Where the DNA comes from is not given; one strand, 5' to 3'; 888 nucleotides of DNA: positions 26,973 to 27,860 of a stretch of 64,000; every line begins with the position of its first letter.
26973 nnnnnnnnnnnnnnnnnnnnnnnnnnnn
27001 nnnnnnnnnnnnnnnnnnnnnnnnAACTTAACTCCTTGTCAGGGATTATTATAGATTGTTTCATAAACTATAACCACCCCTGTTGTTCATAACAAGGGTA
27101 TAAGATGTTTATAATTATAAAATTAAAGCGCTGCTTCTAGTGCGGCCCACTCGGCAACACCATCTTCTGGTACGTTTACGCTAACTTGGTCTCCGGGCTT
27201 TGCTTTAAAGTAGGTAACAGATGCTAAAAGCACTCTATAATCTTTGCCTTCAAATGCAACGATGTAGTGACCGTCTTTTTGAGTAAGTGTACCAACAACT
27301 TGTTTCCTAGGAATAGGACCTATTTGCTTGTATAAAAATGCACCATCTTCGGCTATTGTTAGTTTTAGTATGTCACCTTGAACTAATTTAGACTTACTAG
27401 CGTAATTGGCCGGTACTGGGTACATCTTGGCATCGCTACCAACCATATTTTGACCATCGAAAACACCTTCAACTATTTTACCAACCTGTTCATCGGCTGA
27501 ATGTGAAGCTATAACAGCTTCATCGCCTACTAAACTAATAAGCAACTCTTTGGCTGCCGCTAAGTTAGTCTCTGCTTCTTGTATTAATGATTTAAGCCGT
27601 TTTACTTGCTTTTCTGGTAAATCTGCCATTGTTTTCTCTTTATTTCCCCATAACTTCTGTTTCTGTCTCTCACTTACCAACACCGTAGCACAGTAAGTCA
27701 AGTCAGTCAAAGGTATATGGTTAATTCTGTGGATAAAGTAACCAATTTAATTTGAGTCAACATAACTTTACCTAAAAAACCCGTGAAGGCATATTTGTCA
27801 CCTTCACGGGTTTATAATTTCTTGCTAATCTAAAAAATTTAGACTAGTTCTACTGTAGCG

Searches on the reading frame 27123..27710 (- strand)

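Call 73: search_protein_families(library=pfam, proteins=[window:27123-27710:-], max_evalue=10)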
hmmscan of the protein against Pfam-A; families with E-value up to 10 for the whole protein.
window:27123-27710:- (195 aa): 2 families
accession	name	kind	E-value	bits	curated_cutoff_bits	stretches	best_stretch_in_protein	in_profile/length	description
PF08605.16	Rad9_Rad53_bind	-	0.02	15.5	22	1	141-183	33-74/129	Fungal Rad9-like Rad53-binding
PF20514.4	ROXA-like_wH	-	0.16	12.4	22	1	10-55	56-98/119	ROXA-like winged helix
